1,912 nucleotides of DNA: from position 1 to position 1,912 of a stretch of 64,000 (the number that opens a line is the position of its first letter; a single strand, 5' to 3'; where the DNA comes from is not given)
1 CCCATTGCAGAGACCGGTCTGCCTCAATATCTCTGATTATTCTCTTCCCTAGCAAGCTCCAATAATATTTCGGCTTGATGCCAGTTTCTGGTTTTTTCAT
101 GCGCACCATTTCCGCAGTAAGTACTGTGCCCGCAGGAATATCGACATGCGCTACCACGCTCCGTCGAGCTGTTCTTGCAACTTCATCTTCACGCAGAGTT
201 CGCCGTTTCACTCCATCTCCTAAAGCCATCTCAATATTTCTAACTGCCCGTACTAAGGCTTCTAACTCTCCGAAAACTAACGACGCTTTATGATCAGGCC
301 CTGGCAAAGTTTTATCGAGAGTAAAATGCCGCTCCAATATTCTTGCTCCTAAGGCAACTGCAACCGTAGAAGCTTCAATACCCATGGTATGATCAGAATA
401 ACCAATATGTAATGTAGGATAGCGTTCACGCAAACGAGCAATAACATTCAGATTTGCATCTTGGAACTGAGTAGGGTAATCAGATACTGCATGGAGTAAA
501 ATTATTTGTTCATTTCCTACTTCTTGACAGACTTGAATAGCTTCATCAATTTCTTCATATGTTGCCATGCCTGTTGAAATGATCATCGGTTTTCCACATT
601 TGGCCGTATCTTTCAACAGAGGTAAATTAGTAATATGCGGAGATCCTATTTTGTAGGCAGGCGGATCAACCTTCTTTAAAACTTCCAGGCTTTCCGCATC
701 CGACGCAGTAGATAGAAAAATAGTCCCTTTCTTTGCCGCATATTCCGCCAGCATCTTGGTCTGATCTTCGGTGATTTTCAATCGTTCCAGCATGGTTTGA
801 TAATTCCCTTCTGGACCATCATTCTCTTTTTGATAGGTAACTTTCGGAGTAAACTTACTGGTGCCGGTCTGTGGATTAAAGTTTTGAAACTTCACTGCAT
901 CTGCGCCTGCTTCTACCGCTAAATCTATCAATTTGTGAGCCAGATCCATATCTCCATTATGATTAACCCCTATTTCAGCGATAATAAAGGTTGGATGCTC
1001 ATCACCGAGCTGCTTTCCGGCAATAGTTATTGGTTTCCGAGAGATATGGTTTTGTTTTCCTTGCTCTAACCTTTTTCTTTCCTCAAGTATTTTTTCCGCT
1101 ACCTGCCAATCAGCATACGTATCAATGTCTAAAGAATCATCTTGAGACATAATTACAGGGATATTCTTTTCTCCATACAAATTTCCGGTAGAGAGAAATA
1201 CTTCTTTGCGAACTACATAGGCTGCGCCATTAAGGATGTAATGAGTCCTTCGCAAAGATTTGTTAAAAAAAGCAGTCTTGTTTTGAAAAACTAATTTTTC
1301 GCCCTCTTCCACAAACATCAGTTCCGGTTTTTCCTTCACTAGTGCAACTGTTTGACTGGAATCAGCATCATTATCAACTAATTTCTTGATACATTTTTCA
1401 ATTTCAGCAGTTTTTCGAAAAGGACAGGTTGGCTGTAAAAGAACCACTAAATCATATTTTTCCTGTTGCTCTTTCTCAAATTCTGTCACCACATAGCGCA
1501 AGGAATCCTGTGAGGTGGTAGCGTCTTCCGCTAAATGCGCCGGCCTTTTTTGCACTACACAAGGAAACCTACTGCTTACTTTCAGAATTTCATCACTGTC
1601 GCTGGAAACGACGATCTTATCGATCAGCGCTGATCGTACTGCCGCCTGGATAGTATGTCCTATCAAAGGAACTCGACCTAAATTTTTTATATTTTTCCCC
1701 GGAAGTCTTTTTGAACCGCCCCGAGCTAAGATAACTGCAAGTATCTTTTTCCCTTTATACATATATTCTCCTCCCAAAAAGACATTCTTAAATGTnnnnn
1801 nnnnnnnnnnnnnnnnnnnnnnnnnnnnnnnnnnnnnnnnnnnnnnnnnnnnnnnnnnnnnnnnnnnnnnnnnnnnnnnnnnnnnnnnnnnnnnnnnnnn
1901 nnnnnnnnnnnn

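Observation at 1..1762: NeuA-NeuB gene fusion (CMP-nonulosonate synthetase fused upstream of the nonulosonate synthase)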

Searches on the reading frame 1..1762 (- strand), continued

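Call 19: find_encoding_contigs(protein=P0003, flank=8000, max_places=4)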
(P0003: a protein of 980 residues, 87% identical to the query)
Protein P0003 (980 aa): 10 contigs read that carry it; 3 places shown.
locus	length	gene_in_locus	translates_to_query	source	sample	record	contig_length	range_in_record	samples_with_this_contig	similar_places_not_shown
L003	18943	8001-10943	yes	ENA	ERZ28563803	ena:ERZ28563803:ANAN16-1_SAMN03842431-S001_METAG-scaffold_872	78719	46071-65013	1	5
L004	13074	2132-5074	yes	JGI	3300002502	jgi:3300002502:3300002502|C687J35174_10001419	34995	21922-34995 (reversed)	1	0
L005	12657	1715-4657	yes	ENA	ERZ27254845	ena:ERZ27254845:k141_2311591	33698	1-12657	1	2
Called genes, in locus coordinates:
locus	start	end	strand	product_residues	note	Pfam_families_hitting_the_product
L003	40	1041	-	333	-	PF13439:Glyco_transf_4, PF13579:Glyco_trans_4_4 (faint), PF00534:Glycos_transf_1, PF13692:Glyco_trans_1_4, PF13524:Glyco_trans_1_2 (weak)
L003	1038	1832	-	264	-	PF13328:HD_4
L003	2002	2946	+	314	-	PF00389:2-Hacid_dh, PF02826:2-Hacid_dh_C, PF03446:NAD_binding_2 (weak)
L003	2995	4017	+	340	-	PF21360:PylC-like_N, PF02655:ATP-grasp_3, PF02222:ATP-grasp (weak), PF02786:CPSase_L_D2, PF15632:ATPgrasp_Ter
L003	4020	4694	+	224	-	PF00702:Hydrolase, PF12710:HAD (faint), PF13419:HAD_2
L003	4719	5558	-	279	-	PF01522:Polysacc_deac_1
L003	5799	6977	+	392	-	PF00155:Aminotran_1_2, PF01053:Cys_Met_Meta_PP (faint)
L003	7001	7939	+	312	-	PF00389:2-Hacid_dh, PF02826:2-Hacid_dh_C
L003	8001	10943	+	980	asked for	PF02348:CTP_transf_3, PF03102:NeuB, PF08666:SAF, PF02350:Epimerase_2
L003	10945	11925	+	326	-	PF21360:PylC-like_N, PF02655:ATP-grasp_3, PF02222:ATP-grasp (weak), PF07478:Dala_Dala_lig_C (faint), PF15632:ATPgrasp_Ter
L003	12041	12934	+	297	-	PF01145:Band_7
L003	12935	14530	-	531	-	PF02350:Epimerase_2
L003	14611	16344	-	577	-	PF13522:GATase_6, PF13537:GATase_7, PF00733:Asn_synthase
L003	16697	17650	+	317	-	PF00389:2-Hacid_dh, PF01488:Shikimate_DH (faint), PF02826:2-Hacid_dh_C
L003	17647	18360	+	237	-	PF03848:TehB (faint), PF13489:Methyltransf_23, PF13847:Methyltransf_31, PF08241:Methyltransf_11, PF08242:Methyltransf_12, PF13649:Methyltransf_25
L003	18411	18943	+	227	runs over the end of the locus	PF01066:CDP-OH_P_transf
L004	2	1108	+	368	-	?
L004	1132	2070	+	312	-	PF00389:2-Hacid_dh, PF02826:2-Hacid_dh_C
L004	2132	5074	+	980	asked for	PF02348:CTP_transf_3, PF03102:NeuB, PF08666:SAF, PF02350:Epimerase_2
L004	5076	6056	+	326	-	PF21360:PylC-like_N, PF02655:ATP-grasp_3, PF02222:ATP-grasp (weak), PF07478:Dala_Dala_lig_C (faint), PF15632:ATPgrasp_Ter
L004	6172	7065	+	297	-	PF01145:Band_7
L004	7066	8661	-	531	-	PF02350:Epimerase_2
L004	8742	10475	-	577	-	PF13522:GATase_6, PF13537:GATase_7, PF00733:Asn_synthase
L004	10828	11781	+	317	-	PF00389:2-Hacid_dh, PF01488:Shikimate_DH (faint), PF02826:2-Hacid_dh_C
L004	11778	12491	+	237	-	PF03848:TehB (faint), PF13489:Methyltransf_23, PF13847:Methyltransf_31, PF08241:Methyltransf_11, PF08242:Methyltransf_12, PF13649:Methyltransf_25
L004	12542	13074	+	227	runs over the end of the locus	PF01066:CDP-OH_P_transf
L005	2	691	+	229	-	?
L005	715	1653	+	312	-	PF00389:2-Hacid_dh, PF02826:2-Hacid_dh_C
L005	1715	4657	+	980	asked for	PF02348:CTP_transf_3, PF03102:NeuB, PF08666:SAF, PF02350:Epimerase_2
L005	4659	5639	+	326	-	PF21360:PylC-like_N, PF02655:ATP-grasp_3, PF02222:ATP-grasp (weak), PF07478:Dala_Dala_lig_C (faint), PF15632:ATPgrasp_Ter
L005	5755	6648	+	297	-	PF01145:Band_7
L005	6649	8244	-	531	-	PF02350:Epimerase_2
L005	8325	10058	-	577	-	PF13522:GATase_6, PF13537:GATase_7, PF00733:Asn_synthase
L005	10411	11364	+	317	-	PF00389:2-Hacid_dh, PF01488:Shikimate_DH (faint), PF02826:2-Hacid_dh_C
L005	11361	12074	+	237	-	PF03848:TehB (faint), PF13489:Methyltransf_23, PF13847:Methyltransf_31, PF08241:Methyltransf_11, PF08242:Methyltransf_12, PF13649:Methyltransf_25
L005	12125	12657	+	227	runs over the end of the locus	PF01066:CDP-OH_P_transf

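Call 22: search_protein_families(library=ncbifam, proteins=[L002:9930-11090:+, L002:11114-12133:+, L002:7790-8956:+], max_evalue=1e-20)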
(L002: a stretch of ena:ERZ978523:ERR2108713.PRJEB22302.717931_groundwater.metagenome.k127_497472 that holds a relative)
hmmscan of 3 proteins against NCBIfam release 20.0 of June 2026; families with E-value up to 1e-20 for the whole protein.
L002:9930-11090:+ (386 aa): 7 families
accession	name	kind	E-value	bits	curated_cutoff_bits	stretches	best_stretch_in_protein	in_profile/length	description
TIGR03588.1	PseC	equivalog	1.6e-80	270.9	423.5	1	11-375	8-379/380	UDP-4-amino-4,6-dideoxy-N-acetyl-beta-L-altrosamine transaminase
TIGR04181.1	NHT_00031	hypoth_equivalog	1.1e-69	235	420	1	14-355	10-357/359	LegC family aminotransferase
NF008687.0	PRK11706.1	equivalog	1.8e-66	224.4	375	1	5-376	2-374/375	dTDP-4-amino-4,6-dideoxygalactose transaminase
NF008658.2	PRK11658.1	equivalog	3e-65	220.3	631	1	7-375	7-376/379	UDP-4-amino-4-deoxy-L-arabinose aminotransferase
TIGR02379.1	ECA_wecE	subfamily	2e-51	174.9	434.85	1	39-376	36-375/376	dTDP-4-amino-4,6-dideoxy-D-glucose transaminase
TIGR04427.1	PLP_DesI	equivalog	1.4e-50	172.6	650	1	31-373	49-380/390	dTDP-4-dehydro-6-deoxyglucose aminotransferase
NF011936.0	PRK15407.1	equivalog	2.3e-50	171.6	423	1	28-213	59-252/440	lipopolysaccharide biosynthesis protein RfbH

L002:11114-12133:+ (339 aa): 2 families
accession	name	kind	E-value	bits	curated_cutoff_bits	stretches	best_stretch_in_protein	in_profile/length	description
TIGR03589.1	PseB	equivalog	4e-89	298.7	407.75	1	5-294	2-284/324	UDP-N-acetylglucosamine 4,6-dehydratase (inverting)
TIGR04130.1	FnlA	equivalog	1.8e-69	234.2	730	1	4-293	1-286/337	UDP-N-acetylglucosamine 4,6-dehydratase/5-epimerase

L002:7790-8956:+ (388 aa): 2 families
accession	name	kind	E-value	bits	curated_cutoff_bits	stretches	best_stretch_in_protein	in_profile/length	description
TIGR03568.1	NeuC_NnaA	equivalog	1.2e-128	429.1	235.9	1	4-367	1-363/365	UDP-N-acetylglucosamine 2-epimerase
TIGR00236.1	wecB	equivalog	6.6e-31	107.8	210.15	1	5-368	2-361/366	non-hydrolyzing UDP-N-acetylglucosamine 2-epimerase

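Call 25: search_solved_structures(query=P0001, max_evalue=0.00001)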
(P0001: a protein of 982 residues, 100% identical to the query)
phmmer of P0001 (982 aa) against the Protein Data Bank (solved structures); distinct sequences matched with E-value up to 0.00001: 37.
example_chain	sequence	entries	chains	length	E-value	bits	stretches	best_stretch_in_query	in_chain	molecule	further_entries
5zlr_A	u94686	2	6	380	5.9e-74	253.1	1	600-974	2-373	GDP/UDP-N,N'-diacetylbacillosamine 2-epimerase (Hydrolyzing)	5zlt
5xvs_A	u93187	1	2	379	6.1e-74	253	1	600-974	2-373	GDP/UDP-N,N'-diacetylbacillosamine 2-epimerase (Hydrolyzing)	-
1vli_A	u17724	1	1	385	5.8e-61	210.1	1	241-590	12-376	Spore coat polysaccharide biosynthesis protein spsE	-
8h2c_A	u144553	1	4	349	4.8e-57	197.1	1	254-588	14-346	Pseudaminic acid synthase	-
4zht_A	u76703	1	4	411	1.5e-53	185.5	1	598-972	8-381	Bifunctional UDP-N-acetylglucosamine 2-epimerase/N-acetylmannosamine kinase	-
4ipj_A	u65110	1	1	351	5.6e-51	177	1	245-590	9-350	Polysialic acid capsule biosynthesis protein SiaC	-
1xuu_A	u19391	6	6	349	1.5e-50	175.6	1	246-590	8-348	polysialic acid capsule biosynthesis protein SiaC | N-acetylneuraminate synthase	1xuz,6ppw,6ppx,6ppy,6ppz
2wqp_A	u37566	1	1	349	1.5e-50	175.6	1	246-590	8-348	POLYSIALIC ACID CAPSULE BIOSYNTHESIS PROTEIN SIAC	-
4ipi_A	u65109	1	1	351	3.7e-50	174.3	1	245-590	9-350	Polysialic acid capsule biosynthesis protein SiaC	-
6ncs_A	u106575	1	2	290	4.6e-45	157.5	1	238-526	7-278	N-acetylneuraminic acid (Sialic acid) synthetase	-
6ifd_A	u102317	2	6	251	1.5e-26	96.2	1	6-226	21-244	CMP-N-acetylneuraminate Synthetase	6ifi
1eyr_A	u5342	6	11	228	4e-22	81.6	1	5-229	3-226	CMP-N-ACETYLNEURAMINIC ACID SYNTHETASE | N-acylneuraminate cytidylyltransferase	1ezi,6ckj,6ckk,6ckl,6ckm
3g8r_A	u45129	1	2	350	3.1e-21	78.6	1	320-570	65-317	Probable spore coat polysaccharide biosynthesis protein E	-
1qwj_A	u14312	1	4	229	1.8e-20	76.1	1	7-224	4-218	cytidine monophospho-N-acetylneuraminic acid synthetase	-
9cm8_A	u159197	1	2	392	1.8e-15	59.6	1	602-967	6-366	UDP-N-acetylglucosamine 2-epimerase (non-hydrolyzing)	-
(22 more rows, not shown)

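Call 48: list_cluster_members(proteins=[P0014, P0028, P0049, P0080, P0088, P0104, P0105, P0073, P0038, P0001])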
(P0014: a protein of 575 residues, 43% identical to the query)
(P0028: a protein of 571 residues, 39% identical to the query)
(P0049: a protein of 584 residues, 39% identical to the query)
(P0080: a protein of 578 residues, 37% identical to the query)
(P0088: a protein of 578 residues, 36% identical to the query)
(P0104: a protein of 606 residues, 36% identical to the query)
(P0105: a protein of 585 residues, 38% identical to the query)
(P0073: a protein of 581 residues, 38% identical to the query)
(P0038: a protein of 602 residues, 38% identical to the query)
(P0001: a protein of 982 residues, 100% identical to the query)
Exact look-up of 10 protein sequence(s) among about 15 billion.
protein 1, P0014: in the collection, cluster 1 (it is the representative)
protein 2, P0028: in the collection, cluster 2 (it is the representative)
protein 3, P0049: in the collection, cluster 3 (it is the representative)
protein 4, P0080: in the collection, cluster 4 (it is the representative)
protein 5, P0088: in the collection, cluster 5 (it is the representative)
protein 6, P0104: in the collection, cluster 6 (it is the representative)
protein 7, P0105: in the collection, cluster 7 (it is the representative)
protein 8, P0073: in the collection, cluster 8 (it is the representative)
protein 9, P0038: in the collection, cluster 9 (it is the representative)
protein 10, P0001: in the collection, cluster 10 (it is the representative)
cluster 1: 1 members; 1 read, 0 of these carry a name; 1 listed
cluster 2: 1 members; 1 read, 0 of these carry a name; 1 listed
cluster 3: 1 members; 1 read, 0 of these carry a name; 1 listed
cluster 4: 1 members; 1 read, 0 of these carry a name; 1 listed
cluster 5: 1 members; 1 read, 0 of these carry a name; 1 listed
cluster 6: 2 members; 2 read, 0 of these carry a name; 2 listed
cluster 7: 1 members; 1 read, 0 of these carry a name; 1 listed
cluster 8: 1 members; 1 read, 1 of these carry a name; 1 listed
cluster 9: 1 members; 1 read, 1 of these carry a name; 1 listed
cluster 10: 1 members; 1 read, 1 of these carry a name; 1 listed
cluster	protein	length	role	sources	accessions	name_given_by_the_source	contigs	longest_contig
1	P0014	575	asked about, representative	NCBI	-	-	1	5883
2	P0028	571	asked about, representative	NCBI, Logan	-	-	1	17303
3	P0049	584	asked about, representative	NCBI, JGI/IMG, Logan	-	-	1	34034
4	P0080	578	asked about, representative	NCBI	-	-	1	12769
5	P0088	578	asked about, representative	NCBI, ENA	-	-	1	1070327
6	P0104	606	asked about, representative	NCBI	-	-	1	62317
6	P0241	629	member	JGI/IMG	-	-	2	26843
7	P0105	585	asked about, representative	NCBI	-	-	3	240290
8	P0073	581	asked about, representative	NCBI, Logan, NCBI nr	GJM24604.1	MAG: hypothetical protein DHS20C16_10190 [Phycisphaerae bacterium]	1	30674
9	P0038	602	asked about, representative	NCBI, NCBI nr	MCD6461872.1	MAG: N-acetylneuraminate synthase [Thermoplasmata archaeon] | N-acetylneuraminate synthase [Thermoplasmata archaeon]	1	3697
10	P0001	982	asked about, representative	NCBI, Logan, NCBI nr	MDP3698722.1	MAG: UDP-N-acetylglucosamine 2-epimerase [Nanoarchaeota archaeon] | UDP-N-acetylglucosamine 2-epimerase [Nanoarchaeota archaeon]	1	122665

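Call 51: find_related_loci(query=A3, collection=genome_contigs, flank=6000)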
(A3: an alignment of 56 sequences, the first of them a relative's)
Query A3 (982 aa) in genome_contigs; peptide patterns used: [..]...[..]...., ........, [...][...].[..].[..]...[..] (x = any residue, [..] = any of these).
600 stretches matched a pattern (row limit reached: there are more); 599 encode a relative of the query (tblastn E <= 1e-3); the best 80 are kept; 80 distinct loci.
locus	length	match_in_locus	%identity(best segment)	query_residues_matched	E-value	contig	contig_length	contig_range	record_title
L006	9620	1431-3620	41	243-980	3e-177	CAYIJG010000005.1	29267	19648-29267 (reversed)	MAG TPA_asm: uncultured Gammaproteobacteria bacterium isolate ERP119705_co24_1001 genome assembly, contig: NODE_1547_len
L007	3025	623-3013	40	204-966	7e-176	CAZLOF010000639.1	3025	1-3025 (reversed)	MAG TPA_asm: uncultured Thermoflexus sp. isolate SRP296810_co1_282 genome assembly, contig: NODE_50252_length_3025_cov_3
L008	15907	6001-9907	40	5-971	9e-150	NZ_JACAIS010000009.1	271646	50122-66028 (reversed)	Sphingobacterium sp. N143 NODE_9_length_271646_cov_142.679963, whole genome shotgun sequence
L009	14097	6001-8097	38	259-965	3e-148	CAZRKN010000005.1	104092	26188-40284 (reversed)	MAG TPA_asm: uncultured Bacteroides sp. isolate SRP199465_co1_196 genome assembly, contig: NODE_262_length_104092_cov_53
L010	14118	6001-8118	38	259-965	6e-144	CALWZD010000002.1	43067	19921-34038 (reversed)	MAG: uncultured Anaerofilum sp. isolate E05__bin356 genome assembly, contig: E05__k127_9060069, whole genome shotgun seq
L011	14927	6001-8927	37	2-980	5e-167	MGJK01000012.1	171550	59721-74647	MAG: Candidatus Yanofskybacteria bacterium RIFCSPHIGHO2_01_FULL_44_24 rifcsphigho2_01_scaffold_322, whole genome shotgun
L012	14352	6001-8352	37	223-980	6e-143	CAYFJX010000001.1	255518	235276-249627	MAG TPA_asm: uncultured Methanosarcinales archaeon isolate ERP019367_co2_72 genome assembly, contig: NODE_39_length_2555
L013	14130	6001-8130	38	259-966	4e-132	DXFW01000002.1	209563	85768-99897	MAG TPA_asm: Candidatus Allofournierella pullicola isolate 2239 ChiHcec35__C11147_L209563_SAMN08010215, whole genome sho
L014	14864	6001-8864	37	8-979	2e-135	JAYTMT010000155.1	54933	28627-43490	MAG: Polaromonas sp. isolate GFS_3817 GFS_3817_154, whole genome shotgun sequence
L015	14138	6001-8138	37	259-978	3e-125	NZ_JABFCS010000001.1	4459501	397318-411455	Ramlibacter montanisoli strain B156 1, whole genome shotgun sequence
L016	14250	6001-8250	35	229-958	1e-121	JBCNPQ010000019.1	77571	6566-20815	MAG: Roseateles sp. isolate SMAGNO157 Contig19, whole genome shotgun sequence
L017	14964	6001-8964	36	6-966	3e-120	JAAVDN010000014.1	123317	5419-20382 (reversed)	MAG: Bacteroides sp. isolate Mgla_MAG_37-bin_9 c_000000029645, whole genome shotgun sequence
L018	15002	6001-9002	34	2-973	7e-118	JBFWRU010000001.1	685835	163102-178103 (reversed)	MAG: Nitrospirales bacterium isolate CA_2019_TPBF_213 NODE_74_length_685835_cov_156.822996_TPBF, whole genome shotgun se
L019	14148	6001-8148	33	258-980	6e-113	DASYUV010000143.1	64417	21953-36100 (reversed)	MAG TPA_asm: Candidatus Binatia bacterium isolate SMAG_U4604 k141_196314, whole genome shotgun sequence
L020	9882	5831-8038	34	250-940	1e-110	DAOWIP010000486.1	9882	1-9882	MAG TPA_asm: Sedimentisphaerales bacterium isolate CSMAG_2046 CSMAG_2046_k141_393090_length_9882_cov_11.0000, whole geno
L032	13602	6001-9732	41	5-982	8e-87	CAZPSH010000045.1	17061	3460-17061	MAG TPA_asm: uncultured Thermoanaerobaculia bacterium isolate binchicken_co220_43 genome assembly, contig: NODE_2082_len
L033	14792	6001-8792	34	7-936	5e-139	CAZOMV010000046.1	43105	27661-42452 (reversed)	MAG TPA_asm: uncultured Pirellulales bacterium isolate SRP302447_co3_789 genome assembly, contig: NODE_2364_length_43105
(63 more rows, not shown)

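Call 58: search_protein_families(library=pfam, proteins=[L012:6040-8358:+, L012:4608-6068:+, L017:7036-9036:+, L017:5992-7029:+, L033:5980-7758:+, L032:6716-8590:+, L016:4828-7104:+], max_evalue=1e-8)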
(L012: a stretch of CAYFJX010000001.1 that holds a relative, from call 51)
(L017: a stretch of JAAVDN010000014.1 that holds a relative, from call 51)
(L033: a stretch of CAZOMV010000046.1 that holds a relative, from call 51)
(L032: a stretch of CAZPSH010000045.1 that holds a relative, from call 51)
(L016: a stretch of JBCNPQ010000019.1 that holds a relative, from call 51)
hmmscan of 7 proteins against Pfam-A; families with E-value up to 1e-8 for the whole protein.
L012:6040-8358:+ (772 aa): 2 families
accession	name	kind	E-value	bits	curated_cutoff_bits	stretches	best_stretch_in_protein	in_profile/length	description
PF03102.20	NeuB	-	5.3e-87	291.7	22.1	1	46-280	1-234/241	NeuB family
PF02350.25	Epimerase_2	-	2.9e-75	253.7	30.6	1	417-757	1-346/347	UDP-N-acetylglucosamine 2-epimerase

L012:4608-6068:+ (486 aa): 0 families

L017:7036-9036:+ (666 aa): 2 families
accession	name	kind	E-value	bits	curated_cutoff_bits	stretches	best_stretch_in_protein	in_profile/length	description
PF02350.25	Epimerase_2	-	1.6e-53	182.2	30.6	1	22-359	3-336/347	UDP-N-acetylglucosamine 2-epimerase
PF02348.25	CTP_transf_3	-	1e-18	68.4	22.6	1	429-602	3-168/217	Cytidylyltransferase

L017:5992-7029:+ (345 aa): 1 family
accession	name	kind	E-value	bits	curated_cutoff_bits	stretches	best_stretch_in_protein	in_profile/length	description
PF03102.20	NeuB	-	2e-88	296.4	22.1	1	24-277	1-239/241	NeuB family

L033:5980-7758:+ (592 aa): 3 families
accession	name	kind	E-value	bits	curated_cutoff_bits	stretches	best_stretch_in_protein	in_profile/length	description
PF03102.20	NeuB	-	8.5e-83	277.9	22.1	1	280-520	1-241/241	NeuB family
PF02348.25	CTP_transf_3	-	1.6e-23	84.1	22.6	1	10-139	2-124/217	Cytidylyltransferase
PF08666.17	SAF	-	1.4e-12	48.4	21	1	536-592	3-63/63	SAF domain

L032:6716-8590:+ (624 aa): 2 families
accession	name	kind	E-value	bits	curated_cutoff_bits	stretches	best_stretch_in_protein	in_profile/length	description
PF03102.20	NeuB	-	1e-100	336.6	22.1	1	312-552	1-241/241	NeuB family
PF08666.17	SAF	-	2.5e-12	47.6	21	1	567-623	2-62/63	SAF domain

L016:4828-7104:+ (758 aa): 2 families
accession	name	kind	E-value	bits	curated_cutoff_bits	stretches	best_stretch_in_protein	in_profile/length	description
PF03102.20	NeuB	-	8.4e-86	287.8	22.1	1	449-686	1-241/241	NeuB family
PF08666.17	SAF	-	1.7e-12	48.1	21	1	701-757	2-62/63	SAF domain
